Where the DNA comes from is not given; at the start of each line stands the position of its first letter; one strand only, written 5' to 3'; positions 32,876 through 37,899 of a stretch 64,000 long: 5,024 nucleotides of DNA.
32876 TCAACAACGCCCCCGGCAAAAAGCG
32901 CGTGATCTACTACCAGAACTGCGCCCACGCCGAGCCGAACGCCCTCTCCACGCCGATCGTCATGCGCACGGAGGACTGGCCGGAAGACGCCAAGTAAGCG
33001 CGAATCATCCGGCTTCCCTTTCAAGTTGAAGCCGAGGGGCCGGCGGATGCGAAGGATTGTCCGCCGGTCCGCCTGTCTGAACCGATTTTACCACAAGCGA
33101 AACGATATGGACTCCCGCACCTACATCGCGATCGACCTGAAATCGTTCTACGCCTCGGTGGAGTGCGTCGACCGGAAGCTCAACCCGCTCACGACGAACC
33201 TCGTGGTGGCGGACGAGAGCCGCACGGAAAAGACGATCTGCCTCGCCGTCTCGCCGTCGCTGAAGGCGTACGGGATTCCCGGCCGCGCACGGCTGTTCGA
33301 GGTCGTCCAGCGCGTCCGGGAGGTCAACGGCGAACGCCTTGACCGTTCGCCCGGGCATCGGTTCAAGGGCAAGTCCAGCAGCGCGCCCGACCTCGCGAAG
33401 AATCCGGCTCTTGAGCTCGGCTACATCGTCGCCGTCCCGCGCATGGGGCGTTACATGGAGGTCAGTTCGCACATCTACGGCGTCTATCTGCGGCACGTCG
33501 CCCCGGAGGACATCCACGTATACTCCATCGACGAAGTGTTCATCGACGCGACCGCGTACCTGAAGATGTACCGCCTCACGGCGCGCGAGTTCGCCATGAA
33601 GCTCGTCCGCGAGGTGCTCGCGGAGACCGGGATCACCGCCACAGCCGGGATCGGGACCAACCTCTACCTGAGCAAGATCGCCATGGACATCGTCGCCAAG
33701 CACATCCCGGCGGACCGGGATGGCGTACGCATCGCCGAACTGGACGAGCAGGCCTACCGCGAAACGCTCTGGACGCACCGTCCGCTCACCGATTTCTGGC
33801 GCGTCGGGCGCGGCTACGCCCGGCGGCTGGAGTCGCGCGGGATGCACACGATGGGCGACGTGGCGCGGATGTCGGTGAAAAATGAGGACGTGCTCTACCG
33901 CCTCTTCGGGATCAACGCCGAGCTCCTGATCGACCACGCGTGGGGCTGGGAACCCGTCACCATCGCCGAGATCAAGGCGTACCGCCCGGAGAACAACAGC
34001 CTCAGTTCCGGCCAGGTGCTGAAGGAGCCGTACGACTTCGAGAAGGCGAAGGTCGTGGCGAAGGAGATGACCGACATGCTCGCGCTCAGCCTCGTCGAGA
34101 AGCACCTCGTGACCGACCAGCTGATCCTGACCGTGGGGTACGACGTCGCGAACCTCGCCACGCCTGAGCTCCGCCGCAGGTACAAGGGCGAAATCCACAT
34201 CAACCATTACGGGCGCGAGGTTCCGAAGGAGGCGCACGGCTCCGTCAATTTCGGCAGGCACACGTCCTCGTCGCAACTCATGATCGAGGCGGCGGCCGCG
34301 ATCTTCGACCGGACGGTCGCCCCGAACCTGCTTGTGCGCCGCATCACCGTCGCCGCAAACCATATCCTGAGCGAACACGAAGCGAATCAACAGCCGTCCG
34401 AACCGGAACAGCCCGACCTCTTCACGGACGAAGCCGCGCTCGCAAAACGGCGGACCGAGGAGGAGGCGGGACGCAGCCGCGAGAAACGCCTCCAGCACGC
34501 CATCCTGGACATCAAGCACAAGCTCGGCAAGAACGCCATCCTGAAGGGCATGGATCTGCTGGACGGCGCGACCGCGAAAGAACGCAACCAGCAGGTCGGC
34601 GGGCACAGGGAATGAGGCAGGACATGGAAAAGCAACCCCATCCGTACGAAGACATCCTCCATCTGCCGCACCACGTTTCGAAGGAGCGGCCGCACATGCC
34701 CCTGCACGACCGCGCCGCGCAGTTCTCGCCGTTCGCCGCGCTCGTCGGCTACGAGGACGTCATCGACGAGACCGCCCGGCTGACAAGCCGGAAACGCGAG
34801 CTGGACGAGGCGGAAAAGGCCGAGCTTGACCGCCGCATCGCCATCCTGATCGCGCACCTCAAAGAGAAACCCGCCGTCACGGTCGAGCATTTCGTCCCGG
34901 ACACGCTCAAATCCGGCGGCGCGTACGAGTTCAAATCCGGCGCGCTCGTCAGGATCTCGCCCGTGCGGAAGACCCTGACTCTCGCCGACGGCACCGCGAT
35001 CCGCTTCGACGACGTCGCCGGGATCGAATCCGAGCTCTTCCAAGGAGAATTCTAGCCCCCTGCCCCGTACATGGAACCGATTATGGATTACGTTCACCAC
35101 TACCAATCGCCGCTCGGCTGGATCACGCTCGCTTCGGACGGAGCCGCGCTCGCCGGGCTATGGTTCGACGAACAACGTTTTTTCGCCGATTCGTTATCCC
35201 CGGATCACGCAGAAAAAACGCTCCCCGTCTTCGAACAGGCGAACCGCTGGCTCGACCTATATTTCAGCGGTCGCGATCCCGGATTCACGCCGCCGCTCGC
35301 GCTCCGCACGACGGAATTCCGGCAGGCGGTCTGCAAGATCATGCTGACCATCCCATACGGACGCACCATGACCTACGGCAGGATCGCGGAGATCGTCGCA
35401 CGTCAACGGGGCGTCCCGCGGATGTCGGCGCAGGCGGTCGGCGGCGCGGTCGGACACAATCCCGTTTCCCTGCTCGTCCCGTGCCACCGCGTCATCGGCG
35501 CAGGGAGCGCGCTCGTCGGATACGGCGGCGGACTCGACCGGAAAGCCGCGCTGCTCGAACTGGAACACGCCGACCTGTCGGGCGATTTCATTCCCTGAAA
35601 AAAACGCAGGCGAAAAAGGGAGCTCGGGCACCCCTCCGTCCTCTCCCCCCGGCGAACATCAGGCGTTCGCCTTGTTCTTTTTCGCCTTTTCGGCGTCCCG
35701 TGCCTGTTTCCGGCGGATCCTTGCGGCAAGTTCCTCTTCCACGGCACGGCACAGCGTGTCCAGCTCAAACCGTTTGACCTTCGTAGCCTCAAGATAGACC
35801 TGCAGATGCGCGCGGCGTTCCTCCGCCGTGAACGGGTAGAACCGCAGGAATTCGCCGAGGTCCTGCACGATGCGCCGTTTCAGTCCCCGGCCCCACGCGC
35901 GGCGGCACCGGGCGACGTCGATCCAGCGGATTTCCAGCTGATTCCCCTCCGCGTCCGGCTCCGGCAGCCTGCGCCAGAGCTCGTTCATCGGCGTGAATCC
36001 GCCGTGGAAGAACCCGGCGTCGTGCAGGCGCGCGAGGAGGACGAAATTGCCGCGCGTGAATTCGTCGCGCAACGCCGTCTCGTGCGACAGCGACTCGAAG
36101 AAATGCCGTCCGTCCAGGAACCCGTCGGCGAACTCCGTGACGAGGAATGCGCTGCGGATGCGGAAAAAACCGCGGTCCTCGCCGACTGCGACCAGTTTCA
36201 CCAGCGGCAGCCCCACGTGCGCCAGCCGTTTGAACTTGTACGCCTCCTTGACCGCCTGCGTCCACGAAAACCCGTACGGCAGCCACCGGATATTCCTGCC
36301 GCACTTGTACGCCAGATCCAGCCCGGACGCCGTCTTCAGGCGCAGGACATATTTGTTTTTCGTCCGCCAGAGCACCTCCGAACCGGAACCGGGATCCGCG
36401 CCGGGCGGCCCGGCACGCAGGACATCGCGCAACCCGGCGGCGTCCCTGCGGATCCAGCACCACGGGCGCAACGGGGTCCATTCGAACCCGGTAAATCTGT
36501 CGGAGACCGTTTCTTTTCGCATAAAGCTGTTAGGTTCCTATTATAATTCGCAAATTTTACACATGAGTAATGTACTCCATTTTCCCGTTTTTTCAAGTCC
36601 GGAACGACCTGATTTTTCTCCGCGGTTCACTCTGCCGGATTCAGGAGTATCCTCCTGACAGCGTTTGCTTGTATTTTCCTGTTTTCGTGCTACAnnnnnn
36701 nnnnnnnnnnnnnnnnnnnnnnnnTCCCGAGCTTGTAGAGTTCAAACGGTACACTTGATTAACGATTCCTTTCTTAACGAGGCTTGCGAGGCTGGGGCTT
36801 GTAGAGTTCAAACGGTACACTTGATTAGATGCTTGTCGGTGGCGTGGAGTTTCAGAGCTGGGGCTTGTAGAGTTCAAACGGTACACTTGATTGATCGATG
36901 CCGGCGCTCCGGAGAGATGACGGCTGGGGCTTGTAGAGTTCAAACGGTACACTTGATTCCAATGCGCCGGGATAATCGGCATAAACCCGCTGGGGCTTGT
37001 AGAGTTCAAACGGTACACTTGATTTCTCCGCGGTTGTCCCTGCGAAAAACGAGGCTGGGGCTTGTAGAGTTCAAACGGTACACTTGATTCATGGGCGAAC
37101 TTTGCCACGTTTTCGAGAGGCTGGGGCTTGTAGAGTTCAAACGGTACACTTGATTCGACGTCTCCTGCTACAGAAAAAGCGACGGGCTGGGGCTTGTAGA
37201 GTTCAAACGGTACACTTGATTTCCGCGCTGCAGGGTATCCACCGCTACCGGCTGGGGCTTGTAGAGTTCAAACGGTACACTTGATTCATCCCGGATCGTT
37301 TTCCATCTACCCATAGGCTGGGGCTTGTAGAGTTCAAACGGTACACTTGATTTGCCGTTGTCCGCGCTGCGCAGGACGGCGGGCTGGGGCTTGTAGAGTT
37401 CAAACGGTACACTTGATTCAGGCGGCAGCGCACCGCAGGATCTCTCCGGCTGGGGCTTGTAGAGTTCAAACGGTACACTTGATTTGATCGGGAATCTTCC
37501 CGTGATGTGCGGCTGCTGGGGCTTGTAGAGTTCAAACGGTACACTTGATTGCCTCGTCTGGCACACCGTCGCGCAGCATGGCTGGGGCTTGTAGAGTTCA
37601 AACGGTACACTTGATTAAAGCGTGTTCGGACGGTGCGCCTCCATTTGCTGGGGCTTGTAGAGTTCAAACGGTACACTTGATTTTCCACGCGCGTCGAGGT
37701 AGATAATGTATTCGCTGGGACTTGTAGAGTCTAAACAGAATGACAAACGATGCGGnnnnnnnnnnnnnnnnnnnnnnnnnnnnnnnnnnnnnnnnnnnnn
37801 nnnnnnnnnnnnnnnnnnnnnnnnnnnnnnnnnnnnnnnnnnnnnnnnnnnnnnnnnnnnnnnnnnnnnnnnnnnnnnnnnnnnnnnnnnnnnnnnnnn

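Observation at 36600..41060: Minimal type II CRISPR locus: cas9 + tracrRNA + 15-spacer array, no cas1/cas2/csn2/cas4 in the 64 kb window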

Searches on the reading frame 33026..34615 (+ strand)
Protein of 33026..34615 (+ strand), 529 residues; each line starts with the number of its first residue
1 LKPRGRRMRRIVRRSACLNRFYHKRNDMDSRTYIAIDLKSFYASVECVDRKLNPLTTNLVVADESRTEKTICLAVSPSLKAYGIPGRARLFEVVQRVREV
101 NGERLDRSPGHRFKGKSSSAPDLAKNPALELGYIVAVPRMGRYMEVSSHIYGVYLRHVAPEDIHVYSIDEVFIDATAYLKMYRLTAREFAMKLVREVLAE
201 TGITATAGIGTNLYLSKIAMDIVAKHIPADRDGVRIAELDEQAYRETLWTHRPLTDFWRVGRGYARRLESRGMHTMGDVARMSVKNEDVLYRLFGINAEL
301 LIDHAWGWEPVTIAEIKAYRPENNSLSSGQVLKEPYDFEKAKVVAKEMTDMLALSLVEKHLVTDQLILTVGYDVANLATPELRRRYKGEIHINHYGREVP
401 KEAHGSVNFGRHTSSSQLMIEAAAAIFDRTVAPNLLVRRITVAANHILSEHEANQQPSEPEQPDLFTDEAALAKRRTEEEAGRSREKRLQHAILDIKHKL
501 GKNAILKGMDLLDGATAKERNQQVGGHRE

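Call 45: search_protein_families(library=pfam, proteins=[window:33026-34615:+], max_evalue=0.001)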
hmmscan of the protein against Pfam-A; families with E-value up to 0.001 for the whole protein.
window:33026-34615:+ (529 aa): 2 families
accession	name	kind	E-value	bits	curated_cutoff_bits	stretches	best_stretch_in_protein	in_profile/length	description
PF00817.25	IMS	-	5.5e-24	85.2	23.2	1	36-221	1-148/148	impB/mucB/samB family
PF11799.13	IMS_C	-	4e-08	34.1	20.7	1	324-456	2-106/109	impB/mucB/samB family C-terminal domain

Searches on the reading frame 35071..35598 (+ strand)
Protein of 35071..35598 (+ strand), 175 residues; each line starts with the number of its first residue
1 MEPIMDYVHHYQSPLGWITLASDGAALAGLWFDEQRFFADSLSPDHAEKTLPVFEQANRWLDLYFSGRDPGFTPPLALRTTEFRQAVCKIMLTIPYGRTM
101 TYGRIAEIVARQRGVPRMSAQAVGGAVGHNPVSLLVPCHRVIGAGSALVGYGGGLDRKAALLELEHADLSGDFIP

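Call 45: search_protein_families(library=pfam, proteins=[window:35071-35598:+], max_evalue=0.001)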
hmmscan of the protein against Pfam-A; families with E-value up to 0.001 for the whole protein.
window:35071-35598:+ (175 aa): 2 families
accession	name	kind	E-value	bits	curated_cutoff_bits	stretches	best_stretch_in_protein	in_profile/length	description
PF01035.26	DNA_binding_1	-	3.3e-28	97.8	27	1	82-166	1-80/81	6-O-methylguanine DNA methyltransferase, DNA binding domain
PF02870.21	Methyltransf_1N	-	6.2e-09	36.7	21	1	8-77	3-70/71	6-O-methylguanine DNA methyltransferase, ribonuclease-like domain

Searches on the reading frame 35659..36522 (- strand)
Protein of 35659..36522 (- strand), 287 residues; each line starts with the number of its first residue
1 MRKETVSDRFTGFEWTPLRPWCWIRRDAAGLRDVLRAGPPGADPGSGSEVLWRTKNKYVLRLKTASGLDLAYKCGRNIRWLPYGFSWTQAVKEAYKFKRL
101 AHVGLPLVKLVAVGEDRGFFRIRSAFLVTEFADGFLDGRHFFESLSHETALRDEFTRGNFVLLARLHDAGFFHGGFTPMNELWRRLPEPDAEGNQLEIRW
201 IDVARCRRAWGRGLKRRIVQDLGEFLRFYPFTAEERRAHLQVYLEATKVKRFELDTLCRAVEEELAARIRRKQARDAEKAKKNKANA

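Call 45: search_protein_families(library=pfam, proteins=[window:35659-36522:-], max_evalue=0.001)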
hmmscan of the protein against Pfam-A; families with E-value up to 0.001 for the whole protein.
window:35659-36522:- (287 aa): 1 family
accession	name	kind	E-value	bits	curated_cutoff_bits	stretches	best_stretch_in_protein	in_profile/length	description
PF06293.20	Kdo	-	4.7e-10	39.7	21.3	1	83-232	51-196/207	Lipopolysaccharide kinase (Kdo/WaaP) family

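Call 62: search_protein_families(library=padloc, proteins=[window:35659-36522:-], max_evalue=0.01)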
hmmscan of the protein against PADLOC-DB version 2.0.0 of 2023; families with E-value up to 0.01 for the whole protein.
window:35659-36522:- (287 aa): 0 families

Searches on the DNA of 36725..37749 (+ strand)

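Call 70: search_dna_similar(query=window:36725-37749:+, collection=plasmids, mode=distant, max_evalue=1, max_rows=10)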
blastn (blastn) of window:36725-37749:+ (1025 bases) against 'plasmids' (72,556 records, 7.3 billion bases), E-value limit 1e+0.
Records with a match: 4; places in all: 4; records where one place covers at least 80% of the query: 0.
Best place of each record, by identity: 90-95% 2; 80-90% 2.
By first word of the organism name: Rhizobium 2; Rhodococcus 2.
By predicted mobility (MOB-suite, as given by PLSDB): non-mobilizable 2; mobilizable 2.
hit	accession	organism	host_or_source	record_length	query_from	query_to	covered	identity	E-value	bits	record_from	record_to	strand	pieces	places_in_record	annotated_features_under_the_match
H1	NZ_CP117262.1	Rhizobium tumorigenes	Rubus sp.,pure bacterial culture,Aerial ...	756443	956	988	3%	87.9%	1e+0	43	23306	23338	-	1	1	none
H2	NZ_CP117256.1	Rhizobium tumorigenes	Rubus sp.,pure bacterial culture,Aerial ...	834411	956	988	3%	87.9%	1e+0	43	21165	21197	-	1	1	none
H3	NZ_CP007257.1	Rhodococcus erythropolis R138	Hydroponic pots with potatoes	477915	697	727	3%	90.3%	1e+0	44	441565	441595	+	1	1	hypothetical protein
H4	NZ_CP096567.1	Rhodococcus qingshengii JCM 15477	sandy loam,soil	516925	697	727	3%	90.3%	1e+0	44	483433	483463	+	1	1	hypothetical protein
